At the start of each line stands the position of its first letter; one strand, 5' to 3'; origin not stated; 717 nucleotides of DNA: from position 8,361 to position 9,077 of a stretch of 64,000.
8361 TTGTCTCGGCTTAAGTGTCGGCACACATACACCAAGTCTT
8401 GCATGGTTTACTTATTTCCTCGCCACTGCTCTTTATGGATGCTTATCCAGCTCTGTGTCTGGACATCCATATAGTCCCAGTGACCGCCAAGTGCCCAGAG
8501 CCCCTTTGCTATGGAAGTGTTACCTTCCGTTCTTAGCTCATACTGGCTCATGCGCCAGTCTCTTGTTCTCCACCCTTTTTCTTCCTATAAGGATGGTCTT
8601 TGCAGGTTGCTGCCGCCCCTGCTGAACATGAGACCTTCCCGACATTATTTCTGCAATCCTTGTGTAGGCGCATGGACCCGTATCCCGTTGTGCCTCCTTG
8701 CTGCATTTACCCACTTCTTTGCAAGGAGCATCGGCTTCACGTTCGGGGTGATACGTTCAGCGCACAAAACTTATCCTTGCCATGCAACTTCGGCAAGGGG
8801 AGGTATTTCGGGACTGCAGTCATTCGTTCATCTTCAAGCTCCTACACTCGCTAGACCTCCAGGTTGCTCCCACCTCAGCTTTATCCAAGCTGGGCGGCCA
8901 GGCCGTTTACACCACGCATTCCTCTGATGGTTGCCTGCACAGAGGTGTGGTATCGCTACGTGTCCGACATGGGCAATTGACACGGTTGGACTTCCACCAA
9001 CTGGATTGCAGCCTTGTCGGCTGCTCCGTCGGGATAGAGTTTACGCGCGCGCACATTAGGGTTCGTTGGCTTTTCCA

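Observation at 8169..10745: Exactly triplicated 859-bp unknown element nested inside intron copy 1 (a twintron-like array)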

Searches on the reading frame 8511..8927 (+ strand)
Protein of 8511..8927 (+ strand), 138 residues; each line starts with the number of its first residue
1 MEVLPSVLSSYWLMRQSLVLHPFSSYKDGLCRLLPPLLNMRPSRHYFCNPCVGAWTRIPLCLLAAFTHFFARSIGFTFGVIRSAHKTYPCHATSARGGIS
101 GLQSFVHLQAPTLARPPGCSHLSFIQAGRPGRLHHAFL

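Call 16: find_encoding_contigs(protein=window:8511-8927:+, flank=6000, max_places=10)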
Protein window:8511-8927:+ (138 aa): 1 contig read that carries it; 1 place shown.
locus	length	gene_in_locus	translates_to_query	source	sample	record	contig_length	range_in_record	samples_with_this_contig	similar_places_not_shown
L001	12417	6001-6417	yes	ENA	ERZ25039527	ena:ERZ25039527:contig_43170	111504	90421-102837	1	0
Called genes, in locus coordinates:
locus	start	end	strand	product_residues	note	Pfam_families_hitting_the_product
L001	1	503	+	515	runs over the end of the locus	PF09481:CRISPR_Cse1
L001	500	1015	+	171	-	PF09485:CRISPR_Cse2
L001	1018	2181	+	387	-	PF09344:Cas_CT1975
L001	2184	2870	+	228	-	PF09704:Cas_Cas5d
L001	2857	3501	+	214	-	PF08798:CRISPR_assoc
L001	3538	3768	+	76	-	-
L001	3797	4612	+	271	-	PF02498:Bro-N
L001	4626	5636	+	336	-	PF13310:Virulence_RhuM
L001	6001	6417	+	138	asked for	-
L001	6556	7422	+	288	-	PF01867:Cas_Cas1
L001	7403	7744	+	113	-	PF09707:Cas_Cas2CT1978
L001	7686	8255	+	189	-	PF00929:RNase_T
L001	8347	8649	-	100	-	-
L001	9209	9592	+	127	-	PF02810:SEC-C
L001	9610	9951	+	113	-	-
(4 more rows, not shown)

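Call 22: find_related_loci(query=window:8511-8927:+, collection=genome_contigs, flank=6000)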
Query window:8511-8927:+ (138 aa) in genome_contigs; peptide patterns used: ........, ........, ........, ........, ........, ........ (x = any residue, [..] = any of these).
101 stretches matched a pattern; 15 encode a relative of the query (tblastn E <= 1e-3); 15 distinct loci.
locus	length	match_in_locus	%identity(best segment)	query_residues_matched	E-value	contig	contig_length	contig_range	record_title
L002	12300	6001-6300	53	37-136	3e-26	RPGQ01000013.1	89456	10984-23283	MAG: Desulfobacteraceae bacterium Eth-SRB2 Scaffold22_pilon, whole genome shotgun sequence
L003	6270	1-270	57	47-136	3e-26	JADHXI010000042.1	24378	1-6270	MAG: Desulfobacteraceae bacterium isolate BS750m-G49 BS-750m-C2829, whole genome shotgun sequence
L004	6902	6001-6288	52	37-132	1e-24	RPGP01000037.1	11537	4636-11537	MAG: Desulfobacteraceae bacterium Eth-SRB1 Scaffold73_pilon, whole genome shotgun sequence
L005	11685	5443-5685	52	37-117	8e-20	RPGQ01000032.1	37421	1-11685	MAG: Desulfobacteraceae bacterium Eth-SRB2 Scaffold93_pilon, whole genome shotgun sequence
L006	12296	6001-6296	70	37-136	4e-25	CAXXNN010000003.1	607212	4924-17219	MAG: Vicinamibacterales bacterium isolate 584f8af7-9898-40e5-a533-8d11c034b1eb genome assembly, contig: contig_3, whole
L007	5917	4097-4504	36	2-136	5e-18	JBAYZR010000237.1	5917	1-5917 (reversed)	MAG: Pedobacter sp. isolate SO_2017_CLC_61 scaffold_25648_c1_PH3_2017, whole genome shotgun sequence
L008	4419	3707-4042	57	25-136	6e-16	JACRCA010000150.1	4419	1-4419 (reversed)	MAG: Deltaproteobacteria bacterium isolate NC_groundwater_1634_Pr3_B-0.1um_51_9 SR-2_scaffold_141_1327413, whole genome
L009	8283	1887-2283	45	2-134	6e-21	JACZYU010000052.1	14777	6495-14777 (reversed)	MAG: Planctomycetota bacterium isolate B27T3L11 B27T3L11_NODE4014, whole genome shotgun sequence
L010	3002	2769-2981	50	1-69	3e-14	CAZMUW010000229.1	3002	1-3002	MAG TPA_asm: uncultured Desulfobacteraceae bacterium isolate binchicken_co223_84 genome assembly, contig: NODE_10764_len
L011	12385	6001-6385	46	10-136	4e-24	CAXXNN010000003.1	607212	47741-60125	MAG: Vicinamibacterales bacterium isolate 584f8af7-9898-40e5-a533-8d11c034b1eb genome assembly, contig: contig_3, whole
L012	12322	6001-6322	42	15-121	7e-18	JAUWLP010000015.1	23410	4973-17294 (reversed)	MAG: Desulfobacteraceae bacterium isolate CSMAG_2375 CSMAG_2375_k141_960382_length_23410_cov_17.4462, whole genome shotg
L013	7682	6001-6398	42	3-132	7e-20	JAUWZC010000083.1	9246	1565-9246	MAG: Desulfobacteraceae bacterium isolate CSMAG_2726 CSMAG_2726_k141_881479_length_9246_cov_42.9877, whole genome shotgu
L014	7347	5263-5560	49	23-122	3e-10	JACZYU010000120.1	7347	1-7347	MAG: Planctomycetota bacterium isolate B27T3L11 B27T3L11_NODE12985, whole genome shotgun sequence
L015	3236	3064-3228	52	4-56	1e-8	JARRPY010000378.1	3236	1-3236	MAG: Deltaproteobacteria bacterium isolate Spart_188_MAG scaffold_23431, whole genome shotgun sequence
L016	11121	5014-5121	59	26-64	1e-8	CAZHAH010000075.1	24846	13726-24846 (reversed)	MAG TPA_asm: uncultured Desulfobacteraceae bacterium isolate SRP167671_co2_229 genome assembly, contig: NODE_2696_length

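Call 53: search_protein_families(library=pfam, proteins=[L009:2427-3773:-, L009:4363-6468:-, L007:4580-5257:-, L007:1467-3410:+])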
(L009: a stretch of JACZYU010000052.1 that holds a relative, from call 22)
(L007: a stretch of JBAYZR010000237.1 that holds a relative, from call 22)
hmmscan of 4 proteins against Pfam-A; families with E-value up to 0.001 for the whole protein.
L009:2427-3773:- (448 aa): 1 family
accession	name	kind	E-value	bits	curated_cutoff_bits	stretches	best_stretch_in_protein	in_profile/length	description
PF00078.32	RVT_1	-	4.7e-28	98.7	29.6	1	97-326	1-204/205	Reverse transcriptase (RNA-dependent DNA polymerase)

L009:4363-6468:- (701 aa): 3 families
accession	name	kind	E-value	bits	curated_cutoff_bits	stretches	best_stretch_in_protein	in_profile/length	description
PF17392.7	Urocanase_C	-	1.7e-81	272.8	23.6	1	448-643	2-193/196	Urocanase C-terminal domain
PF01175.24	Urocanase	-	5.3e-76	255.4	23.2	1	220-443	1-209/209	Urocanase Rossmann-like domain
PF17391.7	Urocanase_N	-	8e-50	168.4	23.2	1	91-217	1-127/127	Urocanase N-terminal domain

L007:4580-5257:- (225 aa): 1 family
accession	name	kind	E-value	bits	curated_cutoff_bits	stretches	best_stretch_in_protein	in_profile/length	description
PF08388.16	GIIM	-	4.2e-16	59.1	23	1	106-173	1-69/80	Group II intron, maturase-specific domain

L007:1467-3410:+ (647 aa): 3 families
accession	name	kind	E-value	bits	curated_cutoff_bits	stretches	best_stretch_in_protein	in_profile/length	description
PF00183.23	HSP90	-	3.5e-147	491.9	24.4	1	234-644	75-489/518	Hsp90 protein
PF13589.12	HATPase_c_3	-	1.5e-09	38.5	25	1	32-150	8-99/137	Histidine kinase-, DNA gyrase B-, and HSP90-like ATPase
PF02518.31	HATPase_c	-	2.8e-06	28.2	26.4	1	30-183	5-109/111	Histidine kinase-, DNA gyrase B-, and HSP90-like ATPase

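Call 58: search_protein_families(library=ncbifam, proteins=[L009:2427-3773:-])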
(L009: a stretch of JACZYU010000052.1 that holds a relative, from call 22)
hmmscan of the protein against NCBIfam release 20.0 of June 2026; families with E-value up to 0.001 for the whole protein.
L009:2427-3773:- (448 aa): 5 families
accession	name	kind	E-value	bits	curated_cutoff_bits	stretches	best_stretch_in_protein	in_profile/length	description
TIGR04416.1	group_II_RT_mat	equivalog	1.7e-95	320.1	300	1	43-413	3-352/353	group II intron reverse transcriptase/maturase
NF041746.1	Drt2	equivalog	5.7e-18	65.3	390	1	215-392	219-385/416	antiviral reverse transcriptase Drt2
NF041747.1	Drt3a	equivalog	1.2e-17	64.4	200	1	66-347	33-284/412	antiviral reverse transcriptase Drt3a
NF038233.2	retron_St85_RT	exception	6.3e-11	42.1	235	1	93-301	26-214/289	retron St85 family RNA-directed DNA polymerase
TIGR04499.1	abortive_AbiA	subfamily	1.1e-05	24.3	250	1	151-274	136-258/615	AbiA family abortive infection protein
